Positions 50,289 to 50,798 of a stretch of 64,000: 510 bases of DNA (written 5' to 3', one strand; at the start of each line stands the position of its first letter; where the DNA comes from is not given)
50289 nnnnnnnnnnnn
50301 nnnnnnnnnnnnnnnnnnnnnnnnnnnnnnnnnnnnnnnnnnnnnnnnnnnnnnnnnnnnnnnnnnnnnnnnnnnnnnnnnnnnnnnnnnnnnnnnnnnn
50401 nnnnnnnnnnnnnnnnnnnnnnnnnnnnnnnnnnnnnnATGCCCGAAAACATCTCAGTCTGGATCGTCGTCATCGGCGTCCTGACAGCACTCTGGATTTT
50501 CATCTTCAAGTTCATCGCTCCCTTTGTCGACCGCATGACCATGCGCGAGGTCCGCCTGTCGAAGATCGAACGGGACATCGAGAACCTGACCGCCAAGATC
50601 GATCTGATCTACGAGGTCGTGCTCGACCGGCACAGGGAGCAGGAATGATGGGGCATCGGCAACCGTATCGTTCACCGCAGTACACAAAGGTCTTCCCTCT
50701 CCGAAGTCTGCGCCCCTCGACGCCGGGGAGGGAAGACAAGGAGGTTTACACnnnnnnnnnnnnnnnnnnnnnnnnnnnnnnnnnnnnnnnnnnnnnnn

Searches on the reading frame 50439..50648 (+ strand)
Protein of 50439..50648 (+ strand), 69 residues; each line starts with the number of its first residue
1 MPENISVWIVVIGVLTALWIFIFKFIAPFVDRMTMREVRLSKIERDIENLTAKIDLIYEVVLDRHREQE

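Call 39: search_protein_families(library=pfam, proteins=[window:50439-50648:+], max_evalue=10)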
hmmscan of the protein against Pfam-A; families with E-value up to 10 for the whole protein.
window:50439-50648:+ (69 aa): 0 families

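Call 47: search_protein_families(library=ncbifam, proteins=[window:50439-50648:+], max_evalue=1)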
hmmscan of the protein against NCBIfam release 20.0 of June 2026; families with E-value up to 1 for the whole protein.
window:50439-50648:+ (69 aa): 3 families
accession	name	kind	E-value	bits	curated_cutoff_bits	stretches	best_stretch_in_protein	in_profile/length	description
NF005130.0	PRK06569.1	equivalog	0.021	14.9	174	1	8-48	15-51/157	F0F1 ATP synthase subunit B'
TIGR00206.1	fliF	equivalog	0.08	11.9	129.75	1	9-48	461-500/555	flagellar basal-body MS-ring/collar protein FliF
TIGR04210.1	bunya_NSm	equivalog_domain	0.086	12.7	28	1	10-61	10-62/173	bunyavirus nonstructural protein NSm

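Call 56: find_homologous_proteins(query=window:50439-50648:+, max_evalue=0.001)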
Query window:50439-50648:+ (69 aa): 18 proteins with E <= 0.001 among 18 candidates.
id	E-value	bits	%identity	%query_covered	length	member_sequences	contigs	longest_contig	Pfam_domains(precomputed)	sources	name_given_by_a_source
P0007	5.3e-36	139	99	100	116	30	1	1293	-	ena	-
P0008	1.7e-34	134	93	100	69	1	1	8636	-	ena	-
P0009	3.1e-34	133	96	100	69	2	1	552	-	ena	-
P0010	5.5e-34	132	94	100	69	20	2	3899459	-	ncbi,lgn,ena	-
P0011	5.7e-34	132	96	100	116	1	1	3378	-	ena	-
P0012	5.8e-34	132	96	100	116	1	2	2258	-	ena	-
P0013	6.4e-34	132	94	100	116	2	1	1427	-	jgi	jgi:hypothetical protein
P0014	6.5e-34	132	93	100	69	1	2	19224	-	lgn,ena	-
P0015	9.6e-34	132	94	100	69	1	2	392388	-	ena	-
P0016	2.0e-33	131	94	100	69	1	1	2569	-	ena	-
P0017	4.4e-33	130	91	100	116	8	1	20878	-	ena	-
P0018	2.3e-32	127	88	100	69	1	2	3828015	-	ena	-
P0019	3.7e-31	124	86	100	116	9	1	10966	-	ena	-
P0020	7.7e-31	123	86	100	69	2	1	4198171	-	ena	-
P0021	3.0e-29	117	83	100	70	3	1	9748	-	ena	-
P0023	1.4e-27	112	77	100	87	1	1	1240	-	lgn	-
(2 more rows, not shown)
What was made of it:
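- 50439..50648 (+): Conserved holin-like gene: 69 aa, one transmembrane (TM) segment plus a charged coiled tail. SD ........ lies upstream. 18 homologues were found, all at least 77% identical, called as 69 or 116 aa (call 56).
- Tried and rejected: All 18 relatives are at least 77% identical (call 56).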

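Call 57: find_encoding_contigs(protein=P0023, flank=2000, max_places=3)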
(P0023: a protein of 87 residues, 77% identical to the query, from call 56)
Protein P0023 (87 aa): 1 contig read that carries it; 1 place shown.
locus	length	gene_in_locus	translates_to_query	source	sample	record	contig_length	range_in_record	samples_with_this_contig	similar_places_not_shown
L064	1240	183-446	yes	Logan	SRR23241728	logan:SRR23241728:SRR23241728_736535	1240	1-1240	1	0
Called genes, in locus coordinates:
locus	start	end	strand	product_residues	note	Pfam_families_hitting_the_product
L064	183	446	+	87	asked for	-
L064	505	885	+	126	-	PF08291:Peptidase_M15_3, PF05951:Peptidase_M15_2 (weak)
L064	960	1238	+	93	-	?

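Call 58: find_encoding_contigs(protein=P0021, flank=3000, max_places=3)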
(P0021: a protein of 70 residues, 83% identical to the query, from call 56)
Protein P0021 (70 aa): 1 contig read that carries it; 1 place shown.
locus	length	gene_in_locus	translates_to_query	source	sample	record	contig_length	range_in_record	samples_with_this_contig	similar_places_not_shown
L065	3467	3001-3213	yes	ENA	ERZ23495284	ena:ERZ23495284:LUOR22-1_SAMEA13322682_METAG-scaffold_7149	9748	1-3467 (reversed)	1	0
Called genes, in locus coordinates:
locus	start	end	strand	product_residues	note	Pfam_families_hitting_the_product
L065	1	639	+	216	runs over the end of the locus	PF00072:Response_reg, PF08281:Sigma70_r4_2 (weak), PF00196:GerE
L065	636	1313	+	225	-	PF00072:Response_reg, PF00196:GerE, PF08281:Sigma70_r4_2 (weak)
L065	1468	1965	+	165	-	-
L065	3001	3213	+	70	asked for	-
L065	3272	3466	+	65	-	?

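Call 59: find_encoding_contigs(protein=P0020, flank=10000, max_places=2)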
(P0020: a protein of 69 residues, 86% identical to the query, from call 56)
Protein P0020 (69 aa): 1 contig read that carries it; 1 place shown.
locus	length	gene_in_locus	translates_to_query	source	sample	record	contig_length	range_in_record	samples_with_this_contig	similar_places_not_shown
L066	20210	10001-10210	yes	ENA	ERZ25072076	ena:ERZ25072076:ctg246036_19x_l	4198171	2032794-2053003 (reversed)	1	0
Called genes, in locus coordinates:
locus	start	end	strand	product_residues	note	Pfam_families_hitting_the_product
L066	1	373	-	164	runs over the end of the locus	-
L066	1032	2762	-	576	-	PF05593:RHS_repeat (weak), PF25023:TEN_YD-shell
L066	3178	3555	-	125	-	-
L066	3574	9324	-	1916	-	PF05593:RHS_repeat (faint), PF25023:TEN_YD-shell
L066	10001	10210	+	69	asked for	-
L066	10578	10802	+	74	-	-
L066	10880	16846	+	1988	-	-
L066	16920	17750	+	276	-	-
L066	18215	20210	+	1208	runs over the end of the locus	-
